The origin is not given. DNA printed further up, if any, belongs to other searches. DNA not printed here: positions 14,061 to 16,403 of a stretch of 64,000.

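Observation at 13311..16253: Operon of a Cys-pair-rich NHL propeller and a PhnD-SBP / PQQ-propeller fusion lipoprotein with no transporter genes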

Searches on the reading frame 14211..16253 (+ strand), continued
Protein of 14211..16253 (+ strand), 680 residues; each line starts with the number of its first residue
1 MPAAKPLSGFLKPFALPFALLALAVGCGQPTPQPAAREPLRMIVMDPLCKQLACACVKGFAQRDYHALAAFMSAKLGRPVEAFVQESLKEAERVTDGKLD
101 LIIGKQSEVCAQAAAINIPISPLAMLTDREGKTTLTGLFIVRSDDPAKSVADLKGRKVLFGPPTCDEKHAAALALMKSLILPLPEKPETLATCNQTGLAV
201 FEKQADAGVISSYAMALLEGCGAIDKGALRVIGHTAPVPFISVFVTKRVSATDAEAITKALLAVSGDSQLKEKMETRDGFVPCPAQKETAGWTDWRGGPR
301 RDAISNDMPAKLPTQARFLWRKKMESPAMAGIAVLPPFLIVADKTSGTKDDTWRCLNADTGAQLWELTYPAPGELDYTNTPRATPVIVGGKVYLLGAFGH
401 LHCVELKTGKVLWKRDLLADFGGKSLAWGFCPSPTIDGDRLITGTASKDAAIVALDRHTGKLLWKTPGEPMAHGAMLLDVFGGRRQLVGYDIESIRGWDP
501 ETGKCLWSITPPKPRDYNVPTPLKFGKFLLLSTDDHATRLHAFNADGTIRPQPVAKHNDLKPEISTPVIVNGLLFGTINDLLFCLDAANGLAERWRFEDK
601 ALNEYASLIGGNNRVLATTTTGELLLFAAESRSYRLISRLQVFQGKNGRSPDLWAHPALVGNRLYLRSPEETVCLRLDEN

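Call 32: predict_structure(alignment_id=A3)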
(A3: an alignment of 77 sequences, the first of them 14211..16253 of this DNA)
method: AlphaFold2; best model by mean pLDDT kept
length: 680 residues; sequences in the alignment: 77
mean_pLDDT: 89.9   pTM: 0.65
mean pLDDT of the five models: 89.9, 89.2, 89.1, 89.0, 88.7
residues with pLDDT >= 90: 487; 70-90: 144; 50-70: 26; < 50: 23
segments of 3 or more residues with pLDDT < 50: 1-12, 26-32, 285-288
pLDDT, mean of each block of 10 residues (from residue 1): 39 52 49 71 95 77 94 97 95 93 96 89 93 94 98 97 94 82 93 96 98 90 91 91 93 87 95 95 62 90 92 95 88 95 86 94 95 73 91 95 97 97 90 93 96 97 97 91 93 94 95 79 94 94 95 97 94 95 95 98 95 95 97 96 89 93 94 88
secondary structure, 60 per line:
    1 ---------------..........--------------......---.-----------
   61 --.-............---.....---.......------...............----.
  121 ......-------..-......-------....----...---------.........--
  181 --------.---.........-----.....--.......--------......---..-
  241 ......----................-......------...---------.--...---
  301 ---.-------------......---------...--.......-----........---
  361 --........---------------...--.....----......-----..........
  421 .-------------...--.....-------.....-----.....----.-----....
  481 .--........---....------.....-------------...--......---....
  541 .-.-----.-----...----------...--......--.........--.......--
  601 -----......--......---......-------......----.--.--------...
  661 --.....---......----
elements in order: H16-25 E40-45 H65-76 E80-84 H88-94 E101-105 H106-115 E120-126 E137-142 H150-153 E158-160 H170-178 H193-201 E207-211 H214-220 E229-234 E241-246 H251-266 H268-273 E280-282 E318-323 E333-335 E338-344 E350-357 E363-370 E386-388 E391-395 E400-405 E411-416 H417-421 E435-437 E440-444 E452-456 E462-466 E477-481 E484-491 E495-498 E505-509 E523-525 E528-533 E537-541 E555-557 E568-570 E573-578 E581-586 E592-598 E606-611 E614-619 E623-628 E636-641 E658-660 E663-667 E671-676

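Call 36: fold_search(model_id=the predicted structure, library=pdb)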
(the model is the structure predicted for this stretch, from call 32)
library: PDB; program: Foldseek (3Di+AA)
matches with E <= 10: 1945; with E <= 0.001: 1670
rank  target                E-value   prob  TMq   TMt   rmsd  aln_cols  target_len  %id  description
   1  8gy2_A                7.5e-19  1.00  0.43  0.41   7.2       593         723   11  Cryo-EM Structure of Membrane-Bound Alcohol Dehydrogenase from Gluconobacter oxydans (released 2023-08-02)
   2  6l8a_F                1.3e-18  1.00  0.41  0.58   7.2       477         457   14  Tetrathionate hydrolase from Acidithiobacillus ferrooxidans (released 2020-11-11)
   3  6lyq_B                2.1e-18  1.00  0.40  0.73   5.5       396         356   15  Structure of the BAM complex (released 2021-01-06)
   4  3q7o                  3.0e-18  1.00  0.40  0.71   7.5       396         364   15  The crystal structure of BamB from the BAM complex in spacegroup P213 (released 2011-02-09)
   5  3q54                  3.1e-18  1.00  0.40  0.72   5.3       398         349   16  Crystal structure of Escherichia coli BamB (released 2012-05-09)
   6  8orr                  4.3e-18  1.00  0.41  0.74   5.1       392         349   15  Outer membrane protein assembly factor BamB from Klebsiella pneumoniae (released 2024-04-24)
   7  6l8a_A                4.8e-18  1.00  0.41  0.60   6.3       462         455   14  Tetrathionate hydrolase from Acidithiobacillus ferrooxidans (released 2020-11-11)
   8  9cnw_B                5.1e-18  1.00  0.41  0.76   4.7       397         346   15  CryoEM structure of the APO-BAM complex in DDM detergent (released 2024-12-25)
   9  8pz2_B                6.0e-18  1.00  0.41  0.71   6.0       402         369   14  Wait Complex: Lateral open BAM bound Extended SurA (released 2024-09-25)
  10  6l8a_D                6.0e-18  1.00  0.41  0.59   7.0       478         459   14  Tetrathionate hydrolase from Acidithiobacillus ferrooxidans (released 2020-11-11)
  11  9p1u_B                7.1e-18  1.00  0.41  0.76   4.7       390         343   15  beta-barrel assembly machine from Escherichia coli in an late state of LptD assembly (released 2026-03-11)
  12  9a3d_MODEL_1_A        7.5e-18  1.00  0.39  0.65   6.6       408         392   15  Model of E. coli BamB by in-cell photo-crosslinking MS and deep learning (released 2023-02-24)
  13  7cqy_C                7.9e-18  1.00  0.41  0.65   5.6       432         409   14  Tetrathionate hydrolase from Acidithiobacillus ferrooxidans mutant - D325N (released 2021-01-27)
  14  6l8a_E                1.1e-17  1.00  0.42  0.60   5.8       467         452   14  Tetrathionate hydrolase from Acidithiobacillus ferrooxidans (released 2020-11-11)
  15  8bvq_B                1.4e-17  1.00  0.41  0.72   6.7       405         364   14  E. coli BAM complex (BamABCDE) bound to darobactin B (released 2023-05-24)
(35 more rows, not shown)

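Call 47: search_protein_families(library=pfam, proteins=[L044:6200-8920:+, L025:293-1273:+, L025:1363-2481:+], max_evalue=0.001)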
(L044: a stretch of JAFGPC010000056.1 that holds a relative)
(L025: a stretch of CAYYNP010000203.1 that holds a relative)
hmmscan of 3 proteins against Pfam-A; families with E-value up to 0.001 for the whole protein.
L044:6200-8920:+ (906 aa): 4 families
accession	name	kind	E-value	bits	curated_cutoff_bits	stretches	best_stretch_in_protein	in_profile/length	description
PF13360.13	PQQ_2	-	3e-20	73.3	27.6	2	370-622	7-231/233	Outer membrane protein assembly factor BamB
PF12974.12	Phosphonate-bd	-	6.7e-18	65.4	27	1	75-299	13-239/242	ABC transporter, phosphonate, periplasmic substrate-binding protein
PF06439.18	3keto-disac_hyd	-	2.5e-09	37.9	26.8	1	716-891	4-187/187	3-keto-disaccharide hydrolase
PF13570.13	Beta-prop_ACSF4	-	7e-07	29.4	133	1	480-687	31-225/329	Beta-alanine-activating enzyme, beta-propeller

L025:293-1273:+ (326 aa): 4 families
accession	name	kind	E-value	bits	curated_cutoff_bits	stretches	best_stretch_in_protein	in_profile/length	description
PF01436.27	NHL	-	9.5e-09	35.3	20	0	244-267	4-27/28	NHL repeat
PF08450.18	SGL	-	3.1e-07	30.7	26.3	0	196-276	140-218/246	SMP-30/Gluconolactonase/LRE-like region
PF13449.12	Phytase-like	-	3.4e-06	27.6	27.6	0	68-138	50-118/284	Esterase-like activity of phytase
PF13360.13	PQQ_2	-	0.00042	20.5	27.6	0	70-157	4-86/233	Outer membrane protein assembly factor BamB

L025:1363-2481:+ (372 aa): 2 families
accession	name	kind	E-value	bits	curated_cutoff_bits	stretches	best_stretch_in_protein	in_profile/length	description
PF08450.18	SGL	-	3.4e-11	43.6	26.3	0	55-90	188-223/246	SMP-30/Gluconolactonase/LRE-like region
PF01436.27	NHL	-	3.1e-08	33.7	20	0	310-331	7-27/28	NHL repeat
